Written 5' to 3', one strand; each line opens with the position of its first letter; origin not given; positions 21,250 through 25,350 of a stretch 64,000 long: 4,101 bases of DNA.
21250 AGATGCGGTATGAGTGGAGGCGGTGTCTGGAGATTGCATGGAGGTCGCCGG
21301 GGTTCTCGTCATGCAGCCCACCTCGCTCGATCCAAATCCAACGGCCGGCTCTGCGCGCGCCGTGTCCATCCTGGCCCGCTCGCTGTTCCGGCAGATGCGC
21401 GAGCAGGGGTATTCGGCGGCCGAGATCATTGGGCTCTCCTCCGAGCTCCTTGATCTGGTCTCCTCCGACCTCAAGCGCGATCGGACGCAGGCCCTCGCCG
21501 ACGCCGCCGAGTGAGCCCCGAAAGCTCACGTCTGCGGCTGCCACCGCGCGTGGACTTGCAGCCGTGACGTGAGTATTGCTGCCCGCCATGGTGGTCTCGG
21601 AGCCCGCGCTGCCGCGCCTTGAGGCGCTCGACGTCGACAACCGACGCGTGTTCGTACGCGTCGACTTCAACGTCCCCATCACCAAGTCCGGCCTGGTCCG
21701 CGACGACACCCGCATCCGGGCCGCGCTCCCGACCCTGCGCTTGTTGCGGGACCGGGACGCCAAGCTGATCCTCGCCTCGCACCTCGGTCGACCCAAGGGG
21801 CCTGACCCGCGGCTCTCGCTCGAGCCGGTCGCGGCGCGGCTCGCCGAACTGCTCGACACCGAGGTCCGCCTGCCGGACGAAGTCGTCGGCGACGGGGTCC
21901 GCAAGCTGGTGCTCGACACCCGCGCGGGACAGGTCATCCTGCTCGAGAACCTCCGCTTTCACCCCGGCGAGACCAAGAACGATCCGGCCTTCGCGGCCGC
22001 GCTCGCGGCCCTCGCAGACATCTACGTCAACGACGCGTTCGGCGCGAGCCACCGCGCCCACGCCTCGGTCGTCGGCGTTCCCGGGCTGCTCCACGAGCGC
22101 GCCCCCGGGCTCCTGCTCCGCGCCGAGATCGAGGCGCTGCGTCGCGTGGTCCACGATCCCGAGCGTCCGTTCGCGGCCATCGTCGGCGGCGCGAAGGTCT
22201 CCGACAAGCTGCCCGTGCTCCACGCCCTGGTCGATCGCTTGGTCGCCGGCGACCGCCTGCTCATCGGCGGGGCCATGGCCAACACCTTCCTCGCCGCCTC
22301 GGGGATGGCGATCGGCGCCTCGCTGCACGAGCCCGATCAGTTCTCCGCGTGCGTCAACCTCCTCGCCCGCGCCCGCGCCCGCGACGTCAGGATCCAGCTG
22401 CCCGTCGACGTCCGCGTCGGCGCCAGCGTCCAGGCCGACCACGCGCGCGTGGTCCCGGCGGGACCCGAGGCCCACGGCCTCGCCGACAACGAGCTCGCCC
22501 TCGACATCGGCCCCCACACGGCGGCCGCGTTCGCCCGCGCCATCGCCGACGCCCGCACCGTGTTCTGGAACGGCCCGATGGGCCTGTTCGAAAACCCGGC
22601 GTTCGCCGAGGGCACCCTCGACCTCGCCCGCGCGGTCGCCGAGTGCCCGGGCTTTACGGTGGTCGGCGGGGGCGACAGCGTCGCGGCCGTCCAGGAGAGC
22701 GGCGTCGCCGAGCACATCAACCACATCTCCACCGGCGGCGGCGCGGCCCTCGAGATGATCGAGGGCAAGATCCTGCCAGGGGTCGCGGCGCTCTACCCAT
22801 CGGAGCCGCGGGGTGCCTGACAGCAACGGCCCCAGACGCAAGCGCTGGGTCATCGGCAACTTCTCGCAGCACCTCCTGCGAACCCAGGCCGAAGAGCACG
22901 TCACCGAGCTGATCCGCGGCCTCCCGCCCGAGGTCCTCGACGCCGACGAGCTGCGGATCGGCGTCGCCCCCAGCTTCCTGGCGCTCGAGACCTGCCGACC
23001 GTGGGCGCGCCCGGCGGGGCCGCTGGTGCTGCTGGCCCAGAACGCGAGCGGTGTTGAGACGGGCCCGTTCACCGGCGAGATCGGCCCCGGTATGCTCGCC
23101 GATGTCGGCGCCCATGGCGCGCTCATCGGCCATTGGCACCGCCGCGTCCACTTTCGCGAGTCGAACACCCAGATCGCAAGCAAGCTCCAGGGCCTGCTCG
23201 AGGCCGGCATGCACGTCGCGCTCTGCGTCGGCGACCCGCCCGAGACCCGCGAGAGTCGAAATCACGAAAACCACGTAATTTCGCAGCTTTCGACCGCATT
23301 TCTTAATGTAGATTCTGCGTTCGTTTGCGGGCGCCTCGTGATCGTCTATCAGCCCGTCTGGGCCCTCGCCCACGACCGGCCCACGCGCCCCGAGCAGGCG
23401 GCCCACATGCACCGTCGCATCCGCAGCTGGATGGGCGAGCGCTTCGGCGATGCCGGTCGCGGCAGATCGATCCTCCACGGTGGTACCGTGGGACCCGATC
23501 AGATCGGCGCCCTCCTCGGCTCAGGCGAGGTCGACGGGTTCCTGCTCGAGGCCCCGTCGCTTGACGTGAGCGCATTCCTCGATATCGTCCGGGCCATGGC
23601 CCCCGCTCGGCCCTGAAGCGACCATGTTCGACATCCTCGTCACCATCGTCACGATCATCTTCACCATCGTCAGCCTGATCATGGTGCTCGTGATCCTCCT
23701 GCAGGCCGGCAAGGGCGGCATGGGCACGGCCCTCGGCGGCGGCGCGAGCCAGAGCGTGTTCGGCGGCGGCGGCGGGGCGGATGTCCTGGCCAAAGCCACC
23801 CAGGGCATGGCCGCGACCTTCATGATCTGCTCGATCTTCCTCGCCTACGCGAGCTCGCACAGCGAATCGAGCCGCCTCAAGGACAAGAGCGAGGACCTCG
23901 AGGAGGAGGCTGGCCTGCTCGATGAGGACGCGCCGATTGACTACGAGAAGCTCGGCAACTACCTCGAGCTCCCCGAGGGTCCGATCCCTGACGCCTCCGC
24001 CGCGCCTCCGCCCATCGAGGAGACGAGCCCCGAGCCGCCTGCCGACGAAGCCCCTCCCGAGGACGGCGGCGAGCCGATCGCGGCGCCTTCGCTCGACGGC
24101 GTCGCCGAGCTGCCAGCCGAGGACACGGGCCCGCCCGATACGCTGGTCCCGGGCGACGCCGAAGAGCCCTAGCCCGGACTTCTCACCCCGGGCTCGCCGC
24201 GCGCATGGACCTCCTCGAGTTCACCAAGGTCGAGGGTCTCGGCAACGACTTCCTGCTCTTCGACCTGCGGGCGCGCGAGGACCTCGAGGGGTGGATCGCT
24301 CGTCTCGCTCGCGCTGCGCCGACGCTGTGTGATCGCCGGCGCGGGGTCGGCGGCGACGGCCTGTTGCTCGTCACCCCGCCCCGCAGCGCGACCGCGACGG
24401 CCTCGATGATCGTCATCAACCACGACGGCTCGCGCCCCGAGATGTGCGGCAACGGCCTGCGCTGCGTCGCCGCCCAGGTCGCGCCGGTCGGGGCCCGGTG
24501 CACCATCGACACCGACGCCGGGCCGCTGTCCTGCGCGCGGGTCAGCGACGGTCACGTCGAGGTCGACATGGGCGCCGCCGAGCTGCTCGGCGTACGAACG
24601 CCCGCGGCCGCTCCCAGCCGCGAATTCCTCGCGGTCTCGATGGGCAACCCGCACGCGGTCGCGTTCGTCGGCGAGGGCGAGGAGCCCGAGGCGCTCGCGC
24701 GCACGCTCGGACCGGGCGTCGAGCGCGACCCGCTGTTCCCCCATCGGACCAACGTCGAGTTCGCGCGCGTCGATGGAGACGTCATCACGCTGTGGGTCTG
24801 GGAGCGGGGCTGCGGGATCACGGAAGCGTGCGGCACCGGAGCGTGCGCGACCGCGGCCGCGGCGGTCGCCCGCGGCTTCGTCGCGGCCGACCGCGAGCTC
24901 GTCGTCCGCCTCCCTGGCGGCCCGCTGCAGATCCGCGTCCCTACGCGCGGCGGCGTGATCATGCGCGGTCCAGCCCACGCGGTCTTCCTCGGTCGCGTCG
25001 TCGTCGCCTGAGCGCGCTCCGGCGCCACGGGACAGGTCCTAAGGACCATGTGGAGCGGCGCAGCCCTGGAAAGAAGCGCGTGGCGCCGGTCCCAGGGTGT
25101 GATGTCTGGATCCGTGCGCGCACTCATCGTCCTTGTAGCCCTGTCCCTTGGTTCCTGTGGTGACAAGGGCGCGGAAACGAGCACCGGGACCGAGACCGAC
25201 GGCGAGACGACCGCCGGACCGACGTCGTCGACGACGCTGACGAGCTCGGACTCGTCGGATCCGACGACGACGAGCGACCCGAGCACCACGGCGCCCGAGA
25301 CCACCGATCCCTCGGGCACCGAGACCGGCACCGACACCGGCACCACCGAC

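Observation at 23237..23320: AT-rich ~80-bp patch (about 45% GC) inside the tpi-like gene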

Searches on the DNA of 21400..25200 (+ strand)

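Call 28: search_rna_families(source=window, start=21400, end=25200, threshold=evalue, max_evalue=10)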
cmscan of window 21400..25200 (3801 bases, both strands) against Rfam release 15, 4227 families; matches with E-value up to 10: 5.
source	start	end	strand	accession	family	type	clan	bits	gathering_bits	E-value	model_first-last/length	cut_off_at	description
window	24333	24391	+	RF03185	mir-3193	Gene; miRNA;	-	19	55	3.6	1-55/55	no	mir-3193 microRNA precursor family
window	21818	21844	-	RF04025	mir-7964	Gene; miRNA;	-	18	80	5.5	12-38/51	no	mir-7964 microRNA precursor family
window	24675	24691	+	RF01276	sR53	Gene; snRNA; snoRNA; CD-box;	-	13.4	49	9.4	44-60/60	no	Small nucleolar RNA sR53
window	24968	25047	-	RF01142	sR19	Gene; snRNA; snoRNA; CD-box;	-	13.3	45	7.5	1-63/63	no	Small nucleolar RNA sR19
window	23445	23509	+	RF02649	Trans44_sRNA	Gene; sRNA;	-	11.6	108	8.3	93-157/267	no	Ruegeria trans44 sRNA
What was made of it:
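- On Structured cis-regulatory RNA: An Rfam 15 scan of 21400-25200 at E up to 10 returned only chance miRNA/snoRNA-level hits, none in the patch (call 28).
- No Rfam family matches (call 28).
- Tried and rejected: Rfam gave nothing (call 28).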

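Call 47: search_dna_similar(query=window:23225-23345:+, collection=plasmids, mode=distant, max_evalue=0.01, max_rows=8)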
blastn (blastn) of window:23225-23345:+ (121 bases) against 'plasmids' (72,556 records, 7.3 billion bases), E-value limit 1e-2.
No match.

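Call 48: search_dna_similar(query=window:23225-23345:+, collection=phages, mode=distant, max_evalue=0.01, max_rows=8)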
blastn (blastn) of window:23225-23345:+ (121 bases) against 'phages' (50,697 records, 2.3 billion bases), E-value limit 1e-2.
No match.
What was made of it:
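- On Foreign / horizontally acquired DNA tract: No blastn hit in 72,556 plasmids or 50,697 phages (calls 47, 48).
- There is no match in plasmids or phages (calls 47, 48).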

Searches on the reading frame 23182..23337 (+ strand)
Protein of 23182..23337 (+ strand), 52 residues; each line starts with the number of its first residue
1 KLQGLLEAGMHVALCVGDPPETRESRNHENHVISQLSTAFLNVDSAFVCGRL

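Call 23: find_related_loci(query=A2, collection=metagenome_contigs, flank=2500)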
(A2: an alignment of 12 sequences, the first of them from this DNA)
Query A2 (52 aa) in metagenome_contigs; peptide patterns used: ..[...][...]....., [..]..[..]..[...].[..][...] (x = any residue, [..] = any of these).
600 stretches matched a pattern (row limit reached: there are more); 123 encode a relative of the query (tblastn E <= 1e-3); the best 80 are kept; 80 distinct loci.
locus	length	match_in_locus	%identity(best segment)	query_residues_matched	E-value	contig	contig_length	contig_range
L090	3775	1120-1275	46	1-52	1e-12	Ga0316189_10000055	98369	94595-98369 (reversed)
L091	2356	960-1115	50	1-52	2e-11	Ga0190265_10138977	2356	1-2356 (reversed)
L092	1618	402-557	52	1-52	1e-10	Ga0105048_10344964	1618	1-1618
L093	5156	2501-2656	46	1-52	4e-10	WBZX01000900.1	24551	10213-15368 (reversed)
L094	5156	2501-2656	50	1-52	5e-10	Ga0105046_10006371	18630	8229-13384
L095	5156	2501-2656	44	1-52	1e-9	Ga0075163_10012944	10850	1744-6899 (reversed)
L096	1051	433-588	46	1-52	9e-10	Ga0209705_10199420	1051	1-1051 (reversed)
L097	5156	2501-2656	44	1-52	5e-9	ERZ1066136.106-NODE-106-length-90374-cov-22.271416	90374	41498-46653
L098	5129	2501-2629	37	2-44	1e-8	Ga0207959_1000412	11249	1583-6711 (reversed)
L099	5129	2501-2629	37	2-44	1e-8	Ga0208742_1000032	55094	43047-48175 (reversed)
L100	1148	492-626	47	1-45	1e-8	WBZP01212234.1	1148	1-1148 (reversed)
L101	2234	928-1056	49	1-43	3e-8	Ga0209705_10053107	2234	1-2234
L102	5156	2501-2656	38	1-52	3e-8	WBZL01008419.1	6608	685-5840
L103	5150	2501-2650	40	1-50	1e-7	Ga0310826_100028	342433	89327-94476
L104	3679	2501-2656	40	1-52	2e-7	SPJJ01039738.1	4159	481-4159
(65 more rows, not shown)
